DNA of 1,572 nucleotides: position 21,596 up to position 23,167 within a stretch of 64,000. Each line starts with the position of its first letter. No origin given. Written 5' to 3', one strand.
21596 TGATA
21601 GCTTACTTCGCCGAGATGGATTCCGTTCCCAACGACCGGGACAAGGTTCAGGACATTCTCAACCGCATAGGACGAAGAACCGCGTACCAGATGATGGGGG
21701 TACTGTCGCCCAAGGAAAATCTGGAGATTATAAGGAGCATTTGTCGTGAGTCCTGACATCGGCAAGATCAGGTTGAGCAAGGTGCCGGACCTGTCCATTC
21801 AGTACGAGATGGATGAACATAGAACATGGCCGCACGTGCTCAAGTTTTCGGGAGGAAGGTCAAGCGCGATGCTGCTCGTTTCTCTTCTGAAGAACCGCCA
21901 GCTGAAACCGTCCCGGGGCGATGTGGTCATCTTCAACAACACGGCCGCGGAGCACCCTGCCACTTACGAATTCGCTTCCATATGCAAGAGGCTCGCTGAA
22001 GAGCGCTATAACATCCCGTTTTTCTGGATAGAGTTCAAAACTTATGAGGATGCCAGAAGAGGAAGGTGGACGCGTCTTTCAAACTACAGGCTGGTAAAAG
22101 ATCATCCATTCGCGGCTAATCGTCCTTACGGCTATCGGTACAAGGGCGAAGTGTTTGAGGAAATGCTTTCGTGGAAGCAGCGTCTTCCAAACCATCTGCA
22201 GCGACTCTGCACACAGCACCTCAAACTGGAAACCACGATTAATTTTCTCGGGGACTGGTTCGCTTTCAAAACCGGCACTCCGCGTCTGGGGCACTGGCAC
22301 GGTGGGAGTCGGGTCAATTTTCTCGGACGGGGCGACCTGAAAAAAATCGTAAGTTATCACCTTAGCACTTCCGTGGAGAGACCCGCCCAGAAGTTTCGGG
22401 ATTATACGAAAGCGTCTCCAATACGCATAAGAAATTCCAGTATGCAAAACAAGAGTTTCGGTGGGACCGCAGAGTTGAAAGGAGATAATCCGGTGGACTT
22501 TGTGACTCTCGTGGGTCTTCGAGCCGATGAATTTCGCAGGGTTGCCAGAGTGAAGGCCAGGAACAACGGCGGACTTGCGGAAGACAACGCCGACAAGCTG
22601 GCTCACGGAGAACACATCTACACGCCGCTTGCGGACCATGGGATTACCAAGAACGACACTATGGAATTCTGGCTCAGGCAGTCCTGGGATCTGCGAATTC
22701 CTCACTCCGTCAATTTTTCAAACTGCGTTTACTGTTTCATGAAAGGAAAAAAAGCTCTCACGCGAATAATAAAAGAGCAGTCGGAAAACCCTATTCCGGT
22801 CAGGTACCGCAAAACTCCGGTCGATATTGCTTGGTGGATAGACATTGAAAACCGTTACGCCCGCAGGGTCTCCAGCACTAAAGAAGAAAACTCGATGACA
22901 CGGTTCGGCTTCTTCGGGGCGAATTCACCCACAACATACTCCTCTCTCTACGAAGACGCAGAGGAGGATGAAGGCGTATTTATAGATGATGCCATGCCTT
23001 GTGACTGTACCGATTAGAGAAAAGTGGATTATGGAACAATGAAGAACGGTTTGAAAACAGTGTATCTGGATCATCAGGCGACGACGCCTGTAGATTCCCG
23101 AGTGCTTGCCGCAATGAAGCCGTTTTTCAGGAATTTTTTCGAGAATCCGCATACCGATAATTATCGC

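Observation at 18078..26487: Candidate new sulfur-DNA-modification defence operon: GHKL ATPase + two unknowns + PP-loop enzyme + cysteine desulfurase + SspE-like effector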

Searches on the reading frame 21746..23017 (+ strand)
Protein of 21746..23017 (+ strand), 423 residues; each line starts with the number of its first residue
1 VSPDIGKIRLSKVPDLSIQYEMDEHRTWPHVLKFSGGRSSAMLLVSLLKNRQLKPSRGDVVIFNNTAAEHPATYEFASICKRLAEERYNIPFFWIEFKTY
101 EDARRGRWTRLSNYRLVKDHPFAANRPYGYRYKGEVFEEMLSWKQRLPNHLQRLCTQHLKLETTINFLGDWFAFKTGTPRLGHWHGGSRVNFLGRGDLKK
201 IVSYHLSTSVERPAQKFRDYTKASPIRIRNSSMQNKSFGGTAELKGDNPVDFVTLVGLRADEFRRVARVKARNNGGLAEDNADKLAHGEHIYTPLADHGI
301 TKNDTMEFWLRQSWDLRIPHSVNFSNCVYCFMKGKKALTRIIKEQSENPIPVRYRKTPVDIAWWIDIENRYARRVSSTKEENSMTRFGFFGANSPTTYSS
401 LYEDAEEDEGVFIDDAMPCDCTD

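Call 3: search_protein_families(library=pfam, proteins=[window:21746-23017:+], max_evalue=0.01)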
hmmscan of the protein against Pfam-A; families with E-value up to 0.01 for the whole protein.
window:21746-23017:+ (423 aa): 0 families

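Call 4: search_protein_families(library=padloc, proteins=[window:21746-23017:+], max_evalue=0.01)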
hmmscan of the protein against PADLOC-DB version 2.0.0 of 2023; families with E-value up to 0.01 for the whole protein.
window:21746-23017:+ (423 aa): 2 families
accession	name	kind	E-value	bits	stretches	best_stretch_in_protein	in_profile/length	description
PDLC02782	SspD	-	9.4e-09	33.4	0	30-78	2-47/277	SspD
PDLC02510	BrxP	-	0.00028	17.2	1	30-96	135-197/779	BrxP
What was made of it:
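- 21746..23017 (+): PP-loop ATP pyrophosphatase of the PAPS-reductase superfamily, a divergent SspD/DndC-like sulfur-insertion enzyme with six invariant cysteines. PADLOC SspD 9e-9, BrxP 3e-4 (call 4).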

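Call 5: search_protein_families(library=ncbifam, proteins=[window:21746-23017:+], max_evalue=0.01)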
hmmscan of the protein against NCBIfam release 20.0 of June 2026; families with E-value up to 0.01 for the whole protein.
window:21746-23017:+ (423 aa): 0 families

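Call 9: find_homologous_proteins(query=window:21746-23017:+, max_evalue=0.001)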
Query window:21746-23017:+ (423 aa): 746 proteins with E <= 0.001 among 2876 candidates; the best 120 are listed.
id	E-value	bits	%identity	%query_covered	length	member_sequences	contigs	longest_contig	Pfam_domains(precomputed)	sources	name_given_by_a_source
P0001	4.1e-293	990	99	100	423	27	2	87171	-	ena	-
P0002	4.3e-252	855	84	100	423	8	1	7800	-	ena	-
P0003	1.5e-250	850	83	100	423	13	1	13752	-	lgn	-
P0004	1.3e-242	824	81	100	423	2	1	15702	-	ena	-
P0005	4.7e-242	822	81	100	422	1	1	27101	-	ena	-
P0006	1.5e-241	820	79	100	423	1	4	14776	-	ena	-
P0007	1.4e-239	814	80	100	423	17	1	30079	-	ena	-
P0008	4.2e-239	812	79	100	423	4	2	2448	-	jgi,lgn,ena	-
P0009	5.6e-236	802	77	100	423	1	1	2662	-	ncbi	-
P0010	2.5e-234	796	78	100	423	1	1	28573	-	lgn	-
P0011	1.0e-232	791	78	100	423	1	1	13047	-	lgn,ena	-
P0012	8.6e-152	524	53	98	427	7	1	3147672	-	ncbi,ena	-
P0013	4.7e-145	502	53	98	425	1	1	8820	-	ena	-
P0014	3.2e-144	499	53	98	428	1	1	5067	-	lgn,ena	-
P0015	6.5e-143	495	52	98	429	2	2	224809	-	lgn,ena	-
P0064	1.8e-109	385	44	98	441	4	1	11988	PF01507.26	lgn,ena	-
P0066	1.9e-108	382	44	98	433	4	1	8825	PF01507.26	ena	-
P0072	3.5e-107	377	43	98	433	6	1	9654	PF01507.26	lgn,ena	-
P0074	7.2e-107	376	43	98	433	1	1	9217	PF01507.26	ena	-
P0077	3.3e-106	374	43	98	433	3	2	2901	PF01507.26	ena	-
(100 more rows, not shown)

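Call 11: find_related_loci(query=A1, collection=genome_contigs, flank=10000)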
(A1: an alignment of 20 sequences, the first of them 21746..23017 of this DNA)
Query A1 (423 aa) in genome_contigs; peptide patterns used: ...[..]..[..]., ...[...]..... (x = any residue, [..] = any of these).
403 stretches matched a pattern; 330 encode a relative of the query (tblastn E <= 1e-3); the best 80 are kept; 80 distinct loci.
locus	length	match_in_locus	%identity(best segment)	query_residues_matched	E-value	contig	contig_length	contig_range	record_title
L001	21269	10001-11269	85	1-423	0e+0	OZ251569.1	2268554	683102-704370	MAG: Thermodesulfobacteriota bacterium isolate 35404873-1dcd-4dbd-b155-cc8a8283caff genome assembly, chromosome: 1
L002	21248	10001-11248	53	9-423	2e-148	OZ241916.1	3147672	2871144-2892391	MAG: Arenicellales bacterium isolate a287b4df-af8e-412d-a002-b367a65622cc genome assembly, chromosome: 1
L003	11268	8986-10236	51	9-423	3e-142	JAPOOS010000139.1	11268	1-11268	MAG: Rhodobacteraceae bacterium isolate APA_bin_40 c_000000415029, whole genome shotgun sequence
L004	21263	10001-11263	50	9-423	2e-141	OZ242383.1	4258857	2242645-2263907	MAG: bacterium isolate f65e47f9-4bf7-4a54-ade9-3bd2c102e67f genome assembly, chromosome: 1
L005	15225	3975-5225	50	9-423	9e-139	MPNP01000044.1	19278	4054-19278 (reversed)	MAG: Rhodobacteraceae bacterium bin131 NODE_3713_length_19278_cov_23.2907_ID_7425, whole genome shotgun sequence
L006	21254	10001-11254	50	9-423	8e-137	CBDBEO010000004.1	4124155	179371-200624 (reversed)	MAG: uncultured Candidatus Binatia bacterium isolate d69ef4bc-d7cd-432e-8a93-c2be756c76d7 genome assembly, contig: conti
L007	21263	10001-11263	46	18-423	2e-117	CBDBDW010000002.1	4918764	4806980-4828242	MAG: Gammaproteobacteria bacterium isolate 554e3a7e-5989-4f2a-9094-f6ca052332fc genome assembly, contig: contig_2, whole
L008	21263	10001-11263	47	18-423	3e-117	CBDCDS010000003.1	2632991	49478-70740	MAG: Gammaproteobacteria bacterium isolate 7018d805-9e79-4280-bfa5-16e89684b7f5 genome assembly, contig: contig_3, whole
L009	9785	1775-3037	46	18-423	3e-117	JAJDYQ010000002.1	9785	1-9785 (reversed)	MAG: Gammaproteobacteria bacterium isolate jk18x34bins.42 k141_444544, whole genome shotgun sequence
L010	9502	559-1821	46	10-423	7e-114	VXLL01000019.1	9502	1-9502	MAG: Gammaproteobacteria bacterium isolate SB0661_bin_12 NODE_4506_length_9502_cov_14.717476, whole genome shotgun seque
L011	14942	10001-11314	44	17-423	5e-114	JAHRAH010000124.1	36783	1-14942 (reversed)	MAG: Gammaproteobacteria bacterium isolate MEX2-MAG1 k127_480149_7260, whole genome shotgun sequence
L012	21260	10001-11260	45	16-423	5e-113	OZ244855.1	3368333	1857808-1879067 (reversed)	MAG: Candidatus Poriferihabitans sp. isolate 02711fc3-2c7e-402c-87d4-6a55832cb424 genome assembly, chromosome: 1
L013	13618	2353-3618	46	18-423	6e-112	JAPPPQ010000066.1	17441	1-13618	MAG: Deltaproteobacteria bacterium isolate STY1_bin_8 NODE_323_length_17441_cov_98.3496, whole genome shotgun sequence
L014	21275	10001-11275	45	16-423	9e-112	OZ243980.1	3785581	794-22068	MAG: Arenicellales bacterium isolate 2bc81a4a-70f0-4651-b542-e07c7ba8b5a8 genome assembly, chromosome: 1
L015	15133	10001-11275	45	16-423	4e-111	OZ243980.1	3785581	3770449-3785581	MAG: Arenicellales bacterium isolate 2bc81a4a-70f0-4651-b542-e07c7ba8b5a8 genome assembly, chromosome: 1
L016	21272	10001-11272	44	14-423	2e-110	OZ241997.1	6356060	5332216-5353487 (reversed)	MAG: Bryobacterales bacterium isolate 61e22654-925f-4c0e-9a13-8c6bb068ee38 genome assembly, chromosome: 1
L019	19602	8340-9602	44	17-423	8e-109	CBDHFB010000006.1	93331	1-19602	MAG: Dehalococcoidia bacterium isolate 5892fe59-49e4-48a8-8c95-40c51a55cd3e genome assembly, contig: contig_4, whole gen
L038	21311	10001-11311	43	9-423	7e-105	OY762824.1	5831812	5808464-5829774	MAG: Pseudomonadales bacterium isolate c7712431-7163-4da6-abf8-36335a373d69 genome assembly, chromosome: 1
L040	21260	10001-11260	42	18-423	2e-104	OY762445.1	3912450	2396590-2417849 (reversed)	MAG: bacterium isolate 4d88f91b-64ba-49ef-9c7d-4906d56127d1 genome assembly, chromosome: 1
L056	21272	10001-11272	42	17-423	1e-101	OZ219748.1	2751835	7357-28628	MAG: Dehalococcoidia bacterium isolate fa743863-891c-4376-b9b2-be05aae8a0aa genome assembly, chromosome: 1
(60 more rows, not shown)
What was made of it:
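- Its distribution is rare and patchy: 330 relatives among about 185,579 species genomes, spread across phyla (call 11).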

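Call 24: search_protein_families(library=padloc, proteins=[L040:12338-14371:+, L040:14372-15232:+, L040:15229-16122:+, L040:9872-11263:+, L040:16279-18108:+, L016:1582-3963:+, L016:3966-6182:+, L016:6398-8647:+, L016:8625-9125:+, L056:16796-18073:+], max_evalue=0.001)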
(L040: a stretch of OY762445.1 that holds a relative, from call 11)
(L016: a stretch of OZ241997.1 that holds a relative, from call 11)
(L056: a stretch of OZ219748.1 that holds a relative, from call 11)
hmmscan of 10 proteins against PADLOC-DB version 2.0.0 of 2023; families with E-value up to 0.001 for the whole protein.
L040:12338-14371:+ (677 aa): 1 family
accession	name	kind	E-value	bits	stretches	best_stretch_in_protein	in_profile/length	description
PDLC04582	PDC-M33A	-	8.8e-36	121.8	1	46-478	17-412/627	-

L040:14372-15232:+ (286 aa): 1 family
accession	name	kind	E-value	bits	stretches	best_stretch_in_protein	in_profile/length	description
PDLC04583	PDC-M33B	-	5.1e-08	30.6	1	16-155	6-143/289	-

L040:15229-16122:+ (297 aa): 1 family
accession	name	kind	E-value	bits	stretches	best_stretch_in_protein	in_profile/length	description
PDLC04584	PDC-M33C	-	8.8e-05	20.1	0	167-284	131-238/250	-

L040:9872-11263:+ (463 aa): 2 families
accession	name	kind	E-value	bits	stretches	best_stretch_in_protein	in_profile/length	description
PDLC02782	SspD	-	7.8e-08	30.4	0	167-201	72-106/277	SspD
PDLC02510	BrxP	-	0.00036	16.9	1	56-121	135-197/779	BrxP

L040:16279-18108:+ (609 aa): 7 families
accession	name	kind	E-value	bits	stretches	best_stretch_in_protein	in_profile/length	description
PDLC04151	HEC-05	-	4.7e-13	46.7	1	12-100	25-127/600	-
PDLC04150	HEC-05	-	1.6e-08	31.9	0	22-106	17-115/583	-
PDLC04709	PDC-M55C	-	3.4e-07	27.3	1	15-103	17-107/554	-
PDLC04153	HEC-05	-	3.9e-06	23.3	1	11-99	5-108/621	-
PDLC04155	HEC-06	-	0.00022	17.8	0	23-98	17-82/562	-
PDLC02695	Orf5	-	0.00035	17.1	1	20-99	13-91/601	Orf5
PDLC03877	NsnA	-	0.00053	17.4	0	88-259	110-206/385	-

L016:1582-3963:+ (793 aa): 0 families

L016:3966-6182:+ (738 aa): 10 families
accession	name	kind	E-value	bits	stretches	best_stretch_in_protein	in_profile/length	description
PDLC02707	PbeA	-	9.8e-147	488.4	1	18-691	16-666/672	PbeA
PDLC02704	PbeA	-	2.6e-127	424.1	1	18-690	15-678/682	PbeA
PDLC02706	PbeA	-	5e-86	287.8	2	265-691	267-709/722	PbeA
PDLC02703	PbeA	-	2.3e-51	173.1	1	25-654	22-615/626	PbeA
PDLC02705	PbeA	-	1.2e-31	107.7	1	291-659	271-639/691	PbeA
PDLC03597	REase_MTase_IIG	-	1.5e-06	24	1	268-333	168-233/1646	Type IIG restriction enzyme-methyltransferase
PDLC03659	mREase_IV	-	7.1e-05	18.8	1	586-679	499-592/945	Type IV methyl-directed restriction enzyme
PDLC04986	PDC-S28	-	0.0002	17.8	1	269-345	36-109/831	-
PDLC04987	PDC-S28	-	0.00073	16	0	272-344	41-110/846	-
PDLC03829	ZacB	-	0.00077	16.4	0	139-173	295-329/586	-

L016:6398-8647:+ (749 aa): 78 families (the best 25 are shown)
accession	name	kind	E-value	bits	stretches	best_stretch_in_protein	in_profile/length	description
PDLC02741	PbeC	-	7.2e-47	158.2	1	3-552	2-516/644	PbeC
PDLC02730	PbeC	-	5.9e-42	142.3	1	4-678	3-641/651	PbeC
PDLC02714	PbeC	-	2.5e-41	140.3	1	4-631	3-577/651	PbeC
PDLC02750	PbeC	-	4.4e-38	129.2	1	3-554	2-510/629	PbeC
PDLC02722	PbeC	-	1.2e-32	111.4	2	187-553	149-510/643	PbeC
PDLC02709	PbeC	-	1.3e-31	108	1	4-675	3-621/661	PbeC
PDLC02723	PbeC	-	2.2e-29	100.4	1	4-644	3-595/618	PbeC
PDLC02739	PbeC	-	7.4e-29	98.9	1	4-554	3-520/644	PbeC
PDLC02753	PbeC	-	3e-27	93.2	1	6-555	5-523/648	PbeC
PDLC02726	PbeC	-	6.7e-23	79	1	3-689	2-623/637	PbeC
PDLC02732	PbeC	-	1.6e-22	77.9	1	6-670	5-620/625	PbeC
PDLC02756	PbeC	-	2.8e-22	77.5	1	3-567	2-538/643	PbeC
PDLC02668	DndD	-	2.8e-22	77.4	1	4-650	3-602/659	DndD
PDLC02729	PbeC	-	3.7e-21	73.3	2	151-552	152-538/668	PbeC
PDLC02663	DndD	-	1.2e-20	71.9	1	3-650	2-615/675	DndD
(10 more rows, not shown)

L016:8625-9125:+ (166 aa): 0 families

L056:16796-18073:+ (425 aa): 1 family
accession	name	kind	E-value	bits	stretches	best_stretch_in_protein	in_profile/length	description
PDLC02658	DndB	-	4.8e-19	66.6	1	6-219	6-201/356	DndB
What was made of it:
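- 20872..21756 (+): U294, all-alpha unknown protein, DUF6339-like. The L040 orthologue hits PDC-M33C at 9e-5 (call 24).
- On PADLOC PDC-M33: In L040, A, B and C all match, with C at 9e-5 (call 24).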

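Call 25: search_protein_families(library=ncbifam, proteins=[L040:16279-18108:+, L016:1582-3963:+, L016:3966-6182:+, L016:6398-8647:+, L016:8625-9125:+, L056:16796-18073:+, L056:16277-16786:+, L019:16986-18467:+, L038:19430-20002:-, L002:3897-6179:+], max_evalue=0.001)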
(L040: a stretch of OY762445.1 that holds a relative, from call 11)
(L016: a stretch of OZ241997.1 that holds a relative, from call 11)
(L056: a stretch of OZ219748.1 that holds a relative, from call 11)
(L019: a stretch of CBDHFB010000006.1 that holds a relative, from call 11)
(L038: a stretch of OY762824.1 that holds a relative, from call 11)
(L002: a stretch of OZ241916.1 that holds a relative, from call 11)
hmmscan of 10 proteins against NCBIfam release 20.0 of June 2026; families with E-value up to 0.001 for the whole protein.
L040:16279-18108:+ (609 aa): 0 families

L016:1582-3963:+ (793 aa): 8 families
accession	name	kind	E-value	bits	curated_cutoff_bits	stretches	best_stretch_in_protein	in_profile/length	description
NF005693.0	PRK07500.1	equivalog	4.8e-09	35.8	315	1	351-411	221-281/289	RNA polymerase factor sigma-32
TIGR02392.1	rpoH_proteo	equivalog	1.1e-06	28.5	323.1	1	350-408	211-269/270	RNA polymerase sigma factor RpoH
NF003516.0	PRK05182.2-2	equivalog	5.7e-06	25.7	353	0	73-126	245-300/315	DNA-directed RNA polymerase subunit alpha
NF003513.0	PRK05182.1-2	equivalog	1e-05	24.7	302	0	80-122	261-305/338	DNA-directed RNA polymerase subunit alpha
NF003519.0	PRK05182.2-5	equivalog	1.1e-05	24.6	277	0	78-128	258-310/320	DNA-directed RNA polymerase subunit alpha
TIGR02027.1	rpoA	equivalog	4.2e-05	22.9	227.8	0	80-127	241-290/298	DNA-directed RNA polymerase subunit alpha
NF005143.0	PRK06596.1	subfamily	4.3e-05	23.1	241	1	349-409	222-283/285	RNA polymerase factor sigma-32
NF003514.0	PRK05182.1-4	equivalog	8.2e-05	21.3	434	0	78-121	252-297/338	DNA-directed RNA polymerase subunit alpha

L016:3966-6182:+ (738 aa): 4 families
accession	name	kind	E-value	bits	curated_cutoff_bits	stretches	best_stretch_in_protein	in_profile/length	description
TIGR04095.1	dnd_restrict_1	equivalog_domain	5.8e-92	309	600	1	258-692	3-437/451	DNA phosphorothioation system restriction enzyme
NF045503.1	repair_heli_XPB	equivalog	1.6e-09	36.9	610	1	272-457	188-356/548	DNA repair helicase XPB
NF010337.0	PRK13766.1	equivalog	1.1e-06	27.1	610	0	582-641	405-469/781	Hef nuclease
TIGR00603.1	rad25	subfamily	0.00034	19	328.7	0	287-457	277-434/734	DNA repair helicase rad25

L016:6398-8647:+ (749 aa): 11 families
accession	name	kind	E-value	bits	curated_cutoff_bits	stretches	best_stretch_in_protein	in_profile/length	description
TIGR03185.1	DNA_S_dndD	equivalog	5.2e-23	81.4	245.85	2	2-555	1-519/650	DNA sulfur modification protein DndD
NF045487.1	ASRP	equivalog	2.7e-15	56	300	1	229-555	158-492/593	archaea-specific SMC-related protein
NF003034.1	PRK03918.1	equivalog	5e-12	44.6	700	1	411-592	183-365/878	DNA double-strand break repair ATPase Rad50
NF041035.1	Rad50_Halo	equivalog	3.4e-10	38.9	1000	1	4-61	3-56/883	DNA double-strand break repair ATPase Rad50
NF002572.0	PRK02224.1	equivalog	4.1e-10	38.6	1087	1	4-58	3-53/888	DNA double-strand break repair ATPase Rad50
TIGR02169.1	SMC_prok_A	equivalog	4.5e-08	31.3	729.4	1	416-569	670-823/1165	chromosome segregation protein SMC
TIGR02168.1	SMC_prok_B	equivalog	5.7e-07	27.7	567.35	0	211-326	334-862/1181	chromosome segregation protein SMC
NF002244.0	PRK01156.1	equivalog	4.7e-06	25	847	1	3-56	2-51/895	DNA double-strand break repair ATPase Rad50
TIGR00618.1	sbcc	subfamily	8e-06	24.1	478.5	1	6-57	5-56/1043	exonuclease subunit SbcC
TIGR00611.2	recf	equivalog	7.2e-05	22.1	172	1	4-52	1-45/339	DNA replication/repair protein RecF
NF041760.1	PtuA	equivalog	7.4e-05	21.8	500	1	3-49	51-93/524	retron Ec78 anti-phage system effector ATPase PtuA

L016:8625-9125:+ (166 aa): 0 families

L056:16796-18073:+ (425 aa): 4 families
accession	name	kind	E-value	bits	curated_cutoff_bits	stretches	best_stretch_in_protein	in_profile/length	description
TIGR03187.1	DGQHR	domain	3e-31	109.2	58.85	1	13-335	5-276/276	DGQHR domain-containing protein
TIGR03233.1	DNA_S_dndB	equivalog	2.4e-16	59.8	328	1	6-218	5-199/355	DNA sulfur modification protein DndB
TIGR04172.1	DGQHR_dnd_1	hypoth_equivalog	7.9e-06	25.1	450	1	19-180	13-164/381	DNA phosphorothioation-associated DGQHR protein 1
NF041060.1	DpdB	equivalog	0.00023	20.2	300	1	24-155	27-142/352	DGQHR domain-containing protein DpdB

L056:16277-16786:+ (169 aa): 0 families

L019:16986-18467:+ (493 aa): 2 families
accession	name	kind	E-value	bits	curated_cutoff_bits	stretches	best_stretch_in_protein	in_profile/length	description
TIGR04096.1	dnd_rel_methyl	subfamily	1.2e-183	611.3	150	1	10-485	2-477/478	DNA phosphorothioation-associated putative methyltransferase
NF045667.1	MTase_DVU1556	equivalog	0.00055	19.4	155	1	36-78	21-64/213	DVU_1556 family methyltransferase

L038:19430-20002:- (190 aa): 1 family
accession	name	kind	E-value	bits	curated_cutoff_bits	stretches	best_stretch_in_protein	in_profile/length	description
TIGR04096.1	dnd_rel_methyl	subfamily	7.6e-14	51.3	150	1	48-182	332-468/478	DNA phosphorothioation-associated putative methyltransferase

L002:3897-6179:+ (760 aa): 10 families
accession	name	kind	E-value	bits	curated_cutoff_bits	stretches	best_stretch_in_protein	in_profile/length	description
TIGR01062.1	parC_Gneg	equivalog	9.2e-301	999.3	628.9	1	26-756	2-733/735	DNA topoisomerase IV subunit A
NF004044.1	PRK05561.1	subfamily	4.7e-282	938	654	1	30-756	2-736/738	DNA topoisomerase (ATP-hydrolyzing)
NF004043.1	PRK05560.1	equivalog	3.8e-176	587.4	902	1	28-736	5-720/798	DNA gyrase subunit A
TIGR01063.1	gyrA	equivalog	2.4e-171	571.5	877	1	30-719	6-705/800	DNA topoisomerase (ATP-hydrolyzing) subunit A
TIGR01061.1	parC_Gpos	equivalog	5.7e-141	471.4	813.25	1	31-743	7-725/737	DNA topoisomerase IV subunit A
NF010586.0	PRK13979.1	equivalog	3.1e-124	415.9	1475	1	22-582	10-585/957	DNA topoisomerase IV subunit A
NF038098.1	GyrA_w_intein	exception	4.9e-120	402.3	1850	2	141-534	538-938/1232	intein-containing DNA gyrase subunit A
NF007209.0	PRK09631.1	equivalog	2.4e-61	208.2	644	1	33-492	7-445/635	DNA topoisomerase IV subunit A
NF009397.0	PRK12758.1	equivalog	5.6e-60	203.2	780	1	23-456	16-433/870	DNA gyrase/topoisomerase IV subunit A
NF007208.0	PRK09630.1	equivalog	2.5e-39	135.5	598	1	32-305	6-254/479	DNA topoisomerase IV subunit A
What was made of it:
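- Pbe-like genes: PbeA 1e-146 / TIGR04095, and PbeC (calls 24, 25). TIGR04096 dnd-associated methyltransferase, 1e-183 (call 25). DGQHR/DndB-like proteins (calls 24, 25).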

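Call 39: search_solved_structures(query=A1, max_evalue=1, show_alignments=2)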
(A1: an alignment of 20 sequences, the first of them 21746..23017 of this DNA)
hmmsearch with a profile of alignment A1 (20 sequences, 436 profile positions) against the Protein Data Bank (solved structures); distinct sequences matched with E-value up to 1: 1.
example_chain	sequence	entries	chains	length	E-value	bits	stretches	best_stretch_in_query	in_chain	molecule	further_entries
7d8h_A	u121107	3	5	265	0.18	13.9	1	195-307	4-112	14-3-3 protein zeta/delta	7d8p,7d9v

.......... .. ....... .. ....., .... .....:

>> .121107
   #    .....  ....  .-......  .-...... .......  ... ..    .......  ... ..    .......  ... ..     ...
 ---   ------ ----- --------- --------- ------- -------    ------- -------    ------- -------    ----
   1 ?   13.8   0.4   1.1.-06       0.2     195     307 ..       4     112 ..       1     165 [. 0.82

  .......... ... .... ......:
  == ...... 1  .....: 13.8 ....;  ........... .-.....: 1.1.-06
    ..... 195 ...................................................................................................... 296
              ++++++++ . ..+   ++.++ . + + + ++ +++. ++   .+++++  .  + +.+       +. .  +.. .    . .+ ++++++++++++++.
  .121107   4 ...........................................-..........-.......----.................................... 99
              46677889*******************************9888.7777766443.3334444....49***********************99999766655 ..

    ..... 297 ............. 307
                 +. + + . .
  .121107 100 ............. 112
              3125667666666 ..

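Call 49: search_protein_families(library=pfam, alignment_id=A1, max_evalue=1)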
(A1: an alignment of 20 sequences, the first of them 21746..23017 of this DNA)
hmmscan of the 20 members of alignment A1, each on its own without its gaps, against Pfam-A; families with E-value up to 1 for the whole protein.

A. member 1, window:21746-23017:+ (423 aa): 1 family
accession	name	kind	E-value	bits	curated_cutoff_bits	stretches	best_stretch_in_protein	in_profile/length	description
PF01507.26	PAPS_reduct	-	0.043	14.3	22.5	1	30-82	2-49/175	Phosphoadenosine phosphosulfate reductase domain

B. families by the number of members that match (of 20 scanned): 5 families
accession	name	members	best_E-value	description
PF01507.26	PAPS_reduct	20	0.00023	Phosphoadenosine phosphosulfate reductase domain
PF01171.26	ATP_bind_3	1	0.056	PP-loop family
PF13613.12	HTH_Tnp_4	1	0.066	Helix-turn-helix of DDE superfamily endonuclease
PF22323.1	Aq_1974-like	1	0.13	Uncharacterised protein aq_1974-like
PF12626.12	PolyA_pol_arg_C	1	0.25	Polymerase A arginine-rich C-terminus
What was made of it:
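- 21746..23017 (+): PF01507 matches weakly in 20 of 20 members (call 49).
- On DndABCDE: PF01507 matches weakly (0.043 in the window protein; 20 of 20 members, best 2e-4; call 49).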

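Call 53: search_protein_families(library=pfam, proteins=[L001:12447-14186:+, L040:16279-18108:+], max_evalue=0.001)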
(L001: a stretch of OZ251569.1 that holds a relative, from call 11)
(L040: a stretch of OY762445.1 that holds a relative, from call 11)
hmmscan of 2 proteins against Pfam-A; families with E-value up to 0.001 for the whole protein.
L001:12447-14186:+ (579 aa): 1 family
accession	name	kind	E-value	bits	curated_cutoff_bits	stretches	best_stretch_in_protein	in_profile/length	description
PF03235.19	GmrSD_N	-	5.9e-21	75.9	33.2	1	16-239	2-196/199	GmrSD restriction endonuclease, N-terminal domain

L040:16279-18108:+ (609 aa): 1 family
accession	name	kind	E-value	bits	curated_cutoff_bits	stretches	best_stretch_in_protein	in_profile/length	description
PF03235.19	GmrSD_N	-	5.2e-14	53.3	33.2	1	24-251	7-196/199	GmrSD restriction endonuclease, N-terminal domain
